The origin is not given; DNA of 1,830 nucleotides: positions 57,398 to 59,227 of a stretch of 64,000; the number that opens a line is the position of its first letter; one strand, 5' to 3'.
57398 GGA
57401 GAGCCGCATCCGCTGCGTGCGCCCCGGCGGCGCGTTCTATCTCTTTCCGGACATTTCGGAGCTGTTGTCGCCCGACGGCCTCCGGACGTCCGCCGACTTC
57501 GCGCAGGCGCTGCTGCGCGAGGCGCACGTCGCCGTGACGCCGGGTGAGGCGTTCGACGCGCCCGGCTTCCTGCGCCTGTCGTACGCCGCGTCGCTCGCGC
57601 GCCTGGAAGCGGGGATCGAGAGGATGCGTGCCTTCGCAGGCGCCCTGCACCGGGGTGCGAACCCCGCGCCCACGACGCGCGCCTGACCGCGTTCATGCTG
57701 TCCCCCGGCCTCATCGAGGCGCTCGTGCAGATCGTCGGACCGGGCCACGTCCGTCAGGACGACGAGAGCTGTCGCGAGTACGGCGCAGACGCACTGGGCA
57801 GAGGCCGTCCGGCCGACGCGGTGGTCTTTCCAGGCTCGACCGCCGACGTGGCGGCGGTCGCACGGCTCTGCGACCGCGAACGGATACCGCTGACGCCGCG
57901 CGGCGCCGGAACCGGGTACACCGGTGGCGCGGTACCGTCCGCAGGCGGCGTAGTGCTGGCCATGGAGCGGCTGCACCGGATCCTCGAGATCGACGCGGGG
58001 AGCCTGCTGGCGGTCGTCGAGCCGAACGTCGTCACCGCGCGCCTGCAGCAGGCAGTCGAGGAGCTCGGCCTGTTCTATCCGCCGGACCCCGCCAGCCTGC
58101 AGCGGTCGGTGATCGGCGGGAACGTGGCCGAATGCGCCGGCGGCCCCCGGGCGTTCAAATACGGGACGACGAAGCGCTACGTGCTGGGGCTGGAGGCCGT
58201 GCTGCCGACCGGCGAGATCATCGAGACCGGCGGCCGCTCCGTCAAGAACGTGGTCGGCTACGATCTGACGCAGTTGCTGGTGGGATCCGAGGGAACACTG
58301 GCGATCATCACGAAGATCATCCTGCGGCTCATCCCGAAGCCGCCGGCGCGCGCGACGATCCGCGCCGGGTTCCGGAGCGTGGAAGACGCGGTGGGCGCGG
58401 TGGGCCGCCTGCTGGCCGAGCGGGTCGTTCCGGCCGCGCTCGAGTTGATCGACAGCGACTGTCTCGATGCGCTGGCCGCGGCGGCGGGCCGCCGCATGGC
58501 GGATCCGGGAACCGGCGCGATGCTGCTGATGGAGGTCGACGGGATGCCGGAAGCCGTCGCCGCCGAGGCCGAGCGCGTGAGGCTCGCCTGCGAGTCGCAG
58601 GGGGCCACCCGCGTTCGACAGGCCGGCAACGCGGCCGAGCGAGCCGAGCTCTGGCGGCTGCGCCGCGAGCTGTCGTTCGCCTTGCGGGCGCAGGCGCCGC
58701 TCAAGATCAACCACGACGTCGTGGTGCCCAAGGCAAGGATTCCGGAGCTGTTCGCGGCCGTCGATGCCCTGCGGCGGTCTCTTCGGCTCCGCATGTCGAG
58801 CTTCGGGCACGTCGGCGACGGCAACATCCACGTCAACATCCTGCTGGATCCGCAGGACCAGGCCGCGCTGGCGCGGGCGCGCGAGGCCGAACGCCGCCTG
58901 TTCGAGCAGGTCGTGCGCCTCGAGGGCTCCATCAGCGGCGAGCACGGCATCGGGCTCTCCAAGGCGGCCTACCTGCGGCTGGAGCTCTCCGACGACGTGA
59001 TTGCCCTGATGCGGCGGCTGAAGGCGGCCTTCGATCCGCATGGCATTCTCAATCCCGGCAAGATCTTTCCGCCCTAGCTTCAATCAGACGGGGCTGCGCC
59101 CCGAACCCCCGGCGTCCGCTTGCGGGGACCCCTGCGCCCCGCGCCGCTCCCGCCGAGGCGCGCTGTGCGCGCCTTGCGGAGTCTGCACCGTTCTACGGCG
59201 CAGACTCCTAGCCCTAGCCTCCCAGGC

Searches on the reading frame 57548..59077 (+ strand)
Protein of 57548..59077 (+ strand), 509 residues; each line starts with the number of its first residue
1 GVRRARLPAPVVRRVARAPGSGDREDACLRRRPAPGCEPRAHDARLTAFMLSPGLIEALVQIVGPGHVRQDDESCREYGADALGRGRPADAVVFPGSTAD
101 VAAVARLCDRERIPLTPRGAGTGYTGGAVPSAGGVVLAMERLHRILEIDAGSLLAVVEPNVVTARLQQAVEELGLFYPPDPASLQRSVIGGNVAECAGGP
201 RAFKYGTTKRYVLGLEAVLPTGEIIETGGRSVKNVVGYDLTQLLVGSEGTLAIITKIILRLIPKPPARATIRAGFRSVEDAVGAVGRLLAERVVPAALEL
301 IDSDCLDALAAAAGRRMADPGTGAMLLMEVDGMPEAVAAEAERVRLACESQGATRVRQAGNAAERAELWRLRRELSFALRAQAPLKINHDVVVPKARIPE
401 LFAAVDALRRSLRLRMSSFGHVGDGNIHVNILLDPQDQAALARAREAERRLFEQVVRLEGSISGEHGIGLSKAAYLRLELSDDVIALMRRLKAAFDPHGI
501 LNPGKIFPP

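Call 70: search_protein_families(library=pfam, proteins=[window:57548-59077:+])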
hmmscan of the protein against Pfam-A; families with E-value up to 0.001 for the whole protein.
window:57548-59077:+ (509 aa): 2 families
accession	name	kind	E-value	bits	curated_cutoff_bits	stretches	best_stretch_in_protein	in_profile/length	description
PF02913.24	FAD-oxidase_C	-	6.9e-65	219.6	21.2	1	264-506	1-248/248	FAD linked oxidases, C-terminal domain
PF01565.28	FAD_binding_4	-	2.2e-39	134.8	26.4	1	90-228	2-139/139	FAD binding domain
